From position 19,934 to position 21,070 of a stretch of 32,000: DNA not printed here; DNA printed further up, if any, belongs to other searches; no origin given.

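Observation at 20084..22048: Single-polypeptide fusion of a diacylglycerol-type GT4 glycosyltransferase and a PlcP/LpxH-like metallophosphoesterase: candidate one-enzyme module for phosphate-starvation lipid remodelling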

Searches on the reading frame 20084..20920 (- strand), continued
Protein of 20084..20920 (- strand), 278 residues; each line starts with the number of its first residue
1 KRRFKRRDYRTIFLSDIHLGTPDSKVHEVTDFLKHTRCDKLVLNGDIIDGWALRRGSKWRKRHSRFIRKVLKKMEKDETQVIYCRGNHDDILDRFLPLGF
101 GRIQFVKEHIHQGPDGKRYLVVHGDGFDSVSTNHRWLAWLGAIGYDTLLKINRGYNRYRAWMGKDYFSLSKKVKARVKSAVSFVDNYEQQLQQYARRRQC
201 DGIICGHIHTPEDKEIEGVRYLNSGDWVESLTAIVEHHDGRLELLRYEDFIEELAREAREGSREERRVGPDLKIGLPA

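Call 95: fold_search(model_id=the predicted structure, library=pdb)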
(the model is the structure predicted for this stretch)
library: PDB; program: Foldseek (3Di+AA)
matches with E <= 10: 810; with E <= 0.001: 104
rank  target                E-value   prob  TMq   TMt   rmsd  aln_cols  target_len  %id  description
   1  5b4b_B                4.7e-09  1.00  0.47  0.53  12.2       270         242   19  Crystal structure of LpxH with lipid X in spacegroup C2 (released 2016-09-28)
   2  5b4d_A                9.5e-09  1.00  0.47  0.54  12.1       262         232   18  Crystal structure of H10N mutant of LpxH (released 2016-09-28)
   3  5b49_B                3.5e-08  1.00  0.48  0.53  12.3       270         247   19  Crystal structure of LpxH with manganese from Pseudomonas aeruginosa (released 2016-09-28)
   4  5b4d_B                3.9e-08  1.00  0.49  0.57  12.0       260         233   20  Crystal structure of H10N mutant of LpxH (released 2016-09-28)
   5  5k8k                  6.6e-08  1.00  0.49  0.56  12.7       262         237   15  Structure of the Haemophilus influenzae LpxH-lipid X complex (released 2016-08-10)
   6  5b4a_A                7.9e-08  1.00  0.48  0.55  11.5       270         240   19  Crystal structure of LpxH with lipid X in spacegroup P21 (released 2016-09-28)
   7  5b49_A                8.9e-08  1.00  0.48  0.54  11.6       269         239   19  Crystal structure of LpxH with manganese from Pseudomonas aeruginosa (released 2016-09-28)
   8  5b4c_A                1.1e-07  1.00  0.47  0.55  12.1       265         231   18  Crystal structure of H10N mutant of LpxH with manganese (released 2016-09-28)
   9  2hyp                  1.1e-07  1.00  0.41  0.48  14.8       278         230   14  Crystal structure of Rv0805 D66A mutant (released 2006-12-26)
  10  9f2a_A                2.3e-07  1.00  0.46  0.30  11.7       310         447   12  Pyrococcus abyssi PolD in complex with Rpa2 winged-helix domain class 2 (composite map) (released 2024-12-04)
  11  9f29_A                2.6e-07  1.00  0.43  0.28  12.2       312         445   13  Pyrococcus abyssi PolD in complex with Rpa2 winged-helix domain class 1 (composite map) (released 2024-12-04)
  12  2hyo                  2.7e-07  1.00  0.40  0.48  10.7       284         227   15  Crystal structure of Rv0805 N97A mutant (released 2006-12-26)
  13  2hy1                  3.7e-07  1.00  0.40  0.48  14.9       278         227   15  Crystal structure of Rv0805 (released 2006-12-26)
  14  3ck2                  1.9e-06  1.00  0.37  0.55   5.9       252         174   14  Crystal structure of conserved uncharacterized protein (predicted phosphoesterase COG0622) from Streptococcus pneumoniae (released 2008-04-01)
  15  8ppt_A                1.9e-06  1.00  0.47  0.30  11.8       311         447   13  Pyrococcus abyssi DNA polymerase D (PolD) in its editing mode bound to a primer/template substrate containing a mismat (released 2023-12-20)
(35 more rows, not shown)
